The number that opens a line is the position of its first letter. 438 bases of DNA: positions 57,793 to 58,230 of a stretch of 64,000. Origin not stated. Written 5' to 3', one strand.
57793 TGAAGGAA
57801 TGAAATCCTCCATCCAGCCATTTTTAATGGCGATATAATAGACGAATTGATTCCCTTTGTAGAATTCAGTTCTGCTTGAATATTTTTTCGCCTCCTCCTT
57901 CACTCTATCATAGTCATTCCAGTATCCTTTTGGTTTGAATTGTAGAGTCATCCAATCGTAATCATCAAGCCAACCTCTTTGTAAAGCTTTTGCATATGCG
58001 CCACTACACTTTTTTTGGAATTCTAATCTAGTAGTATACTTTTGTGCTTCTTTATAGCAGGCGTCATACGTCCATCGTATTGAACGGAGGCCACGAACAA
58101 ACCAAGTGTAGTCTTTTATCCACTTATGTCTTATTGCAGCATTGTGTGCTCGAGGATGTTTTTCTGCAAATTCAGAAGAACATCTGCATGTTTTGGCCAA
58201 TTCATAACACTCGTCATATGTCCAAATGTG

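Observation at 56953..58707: XRE regulator translationally coupled to a GIY-YIG nuclease built from six ~43-aa repeats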

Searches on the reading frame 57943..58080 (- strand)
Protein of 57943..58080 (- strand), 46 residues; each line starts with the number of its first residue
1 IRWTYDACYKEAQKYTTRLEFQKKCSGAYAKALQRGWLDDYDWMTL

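Call 49: search_solved_structures(query=A3, max_evalue=10, show_alignments=3)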
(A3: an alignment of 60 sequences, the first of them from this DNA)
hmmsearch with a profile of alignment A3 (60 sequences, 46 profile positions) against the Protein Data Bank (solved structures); distinct sequences matched with E-value up to 10: 2.
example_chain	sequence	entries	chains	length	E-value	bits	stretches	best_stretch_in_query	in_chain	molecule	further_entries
7w5z_R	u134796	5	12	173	0.49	13.8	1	5-38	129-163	Cytochrome c oxidase subunit TT18 | Transmembrane protein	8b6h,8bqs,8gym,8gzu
2jpu_A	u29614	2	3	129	3.1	11.2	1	6-32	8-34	Orf c02003 protein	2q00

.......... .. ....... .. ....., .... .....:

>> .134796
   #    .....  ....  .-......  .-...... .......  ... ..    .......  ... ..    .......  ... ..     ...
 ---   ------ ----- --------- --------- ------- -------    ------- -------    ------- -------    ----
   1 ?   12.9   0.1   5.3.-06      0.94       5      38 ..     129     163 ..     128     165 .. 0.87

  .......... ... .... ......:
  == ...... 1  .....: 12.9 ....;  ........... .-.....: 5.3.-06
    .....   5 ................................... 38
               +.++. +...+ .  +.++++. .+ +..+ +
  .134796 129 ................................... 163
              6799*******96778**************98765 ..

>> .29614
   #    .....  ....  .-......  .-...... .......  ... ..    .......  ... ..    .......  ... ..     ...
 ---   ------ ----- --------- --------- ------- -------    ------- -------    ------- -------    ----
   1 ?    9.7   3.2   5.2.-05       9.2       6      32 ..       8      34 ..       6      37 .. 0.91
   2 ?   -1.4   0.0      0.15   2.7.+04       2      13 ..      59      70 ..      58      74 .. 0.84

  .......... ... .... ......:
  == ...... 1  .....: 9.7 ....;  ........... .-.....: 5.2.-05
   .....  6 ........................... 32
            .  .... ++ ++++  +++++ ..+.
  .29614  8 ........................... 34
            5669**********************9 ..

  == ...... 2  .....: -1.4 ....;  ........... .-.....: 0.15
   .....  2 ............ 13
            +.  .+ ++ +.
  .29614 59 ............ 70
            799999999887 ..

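Call 50: search_protein_families(library=pfam, alignment_id=A3, max_evalue=10)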
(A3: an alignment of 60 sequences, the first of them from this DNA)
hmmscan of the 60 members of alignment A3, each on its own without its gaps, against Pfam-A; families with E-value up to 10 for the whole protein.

A. member 1, seq(46 aa): 0 families

B. families by the number of members that match (of 60 scanned): 13 families
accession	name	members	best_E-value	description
PF19831.4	DUF6312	1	0.0055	Family of unknown function (DUF6312)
PF17974.7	GalBD_like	1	0.019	Galactose-binding domain-like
PF15805.10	SCNM1_acidic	1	0.023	Acidic C-terminal region of sodium channel modifier 1 SCNM1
PF02297.22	COX6B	1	0.044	Cytochrome oxidase c subunit VIb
PF03427.18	CBM_19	1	0.071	Carbohydrate binding domain (family 19)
PF14121.12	Porin_10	1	0.076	Putative porin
PF17523.7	MPS-4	1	0.078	MinK-related peptide, potassium channel accessory sub-unit protein 4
PF22058.2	X25_BaPul_like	1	0.098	Pullulanase X25 domain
PF07768.16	PVL_ORF50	1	0.11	PVL ORF-50-like family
PF02753.23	PapD_C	1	0.17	Pili assembly chaperone PapD, C-terminal domain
PF04108.17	ATG17_like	1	0.19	Autophagy protein ATG17-like domain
PF06441.18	EHN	1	0.23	Epoxide hydrolase N terminus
PF00874.25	PRD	1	0.41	PRD domain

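Call 84: search_protein_representatives(alignment_id=A6)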
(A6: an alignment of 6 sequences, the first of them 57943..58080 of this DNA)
Query: 6 sequences, 46 profile positions. Proteins with E-value up to 0.001 (for the whole library): 7558; up to 1e-10: 5011; up to 1e-30: 1608. The best 150 are listed.
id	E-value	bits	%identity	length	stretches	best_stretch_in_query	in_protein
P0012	1.4e-217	719.9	-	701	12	2-45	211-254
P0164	4.2e-211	699.1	-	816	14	2-45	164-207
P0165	1.1e-199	662.6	-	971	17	2-44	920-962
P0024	2.5e-185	616.6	-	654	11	2-45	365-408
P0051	1.9e-176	588.2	-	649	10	2-46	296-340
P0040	7.1e-170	567.1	-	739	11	2-45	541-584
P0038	1.1e-169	566.5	-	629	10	2-45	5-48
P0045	1.2e-165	553.7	-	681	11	2-46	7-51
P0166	4.7e-160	535.7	-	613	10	3-44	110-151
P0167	2.9e-159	533.2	-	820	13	2-45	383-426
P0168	5.3e-159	532.3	-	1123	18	2-46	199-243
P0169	2.5e-157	527.0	-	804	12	1-44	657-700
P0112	7.8e-156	522.2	-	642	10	2-45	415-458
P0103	2.3e-153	514.3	-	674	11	2-45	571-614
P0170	1.2e-152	512.0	-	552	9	2-46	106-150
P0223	2.2e-97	335.1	-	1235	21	2-39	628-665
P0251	5.1e-90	311.5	-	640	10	1-40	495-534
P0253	5.7e-90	311.3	-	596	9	2-39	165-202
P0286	6.3e-84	292.0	-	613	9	2-38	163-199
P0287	1.1e-83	291.2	-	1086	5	2-45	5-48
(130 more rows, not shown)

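Call 86: search_protein_families(library=pfam, proteins=[P0287, P0251, P0253, P0286, P0223, P0168], max_evalue=0.01)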
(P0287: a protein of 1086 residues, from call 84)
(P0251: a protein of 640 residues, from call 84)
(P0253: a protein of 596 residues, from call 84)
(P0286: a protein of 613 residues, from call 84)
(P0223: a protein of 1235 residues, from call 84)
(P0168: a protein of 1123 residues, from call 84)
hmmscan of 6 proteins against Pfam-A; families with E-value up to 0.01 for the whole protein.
P0287 (1086 aa): 5 families
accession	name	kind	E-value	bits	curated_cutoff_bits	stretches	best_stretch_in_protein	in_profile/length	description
PF05148.21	Methyltransf_8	-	2.7e-33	116.2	27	1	907-1085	19-197/219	Hypothetical methyltransferase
PF00271.37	Helicase_C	-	5.3e-15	56.1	23.5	1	701-804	6-110/110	Helicase conserved C-terminal domain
PF04851.21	ResIII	-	1.4e-10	41.8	22.5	1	468-606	29-162/164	Type III restriction enzyme, res subunit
PF00176.29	SNF2-rel_dom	-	3.7e-07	30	24.9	1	490-631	53-188/290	SNF2-related domain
PF00270.35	DEAD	-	9.6e-07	29.1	26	1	471-609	23-162/167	DEAD/DEAH box helicase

P0251 (640 aa): 0 families

P0253 (596 aa): 2 families
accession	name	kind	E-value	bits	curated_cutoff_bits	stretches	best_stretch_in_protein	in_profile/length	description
PF15909.11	zf-C2H2_8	-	0.0051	17.6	30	0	357-393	50-86/98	C2H2-type zinc ribbon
PF17250.7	NDUFB11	-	0.0057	17.7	27.9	0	312-330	44-62/86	NADH-ubiquinone oxidoreductase 11 kDa subunit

P0286 (613 aa): 3 families
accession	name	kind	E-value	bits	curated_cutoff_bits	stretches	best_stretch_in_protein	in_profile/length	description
PF17250.7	NDUFB11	-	1.5e-05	25.9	27.9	0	308-333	42-66/86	NADH-ubiquinone oxidoreductase 11 kDa subunit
PF24659.1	DUF7648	-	2.6e-05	24.8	27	0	405-435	20-50/63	Domain of unknown function (DUF7648)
PF14309.11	DUF4378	-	0.0092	16.8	25.7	0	264-381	19-133/166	Domain of unknown function (DUF4378)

P0223 (1235 aa): 2 families
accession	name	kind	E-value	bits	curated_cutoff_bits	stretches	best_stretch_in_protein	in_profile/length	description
PF09252.15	Feld-I_B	-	2e-07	31.3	24.1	0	239-256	38-55/67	Allergen Fel d I-B chain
PF14684.11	Tricorn_C1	-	0.0048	17.2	24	0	418-435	34-51/59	Tricorn protease C1 domain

P0168 (1123 aa): 0 families
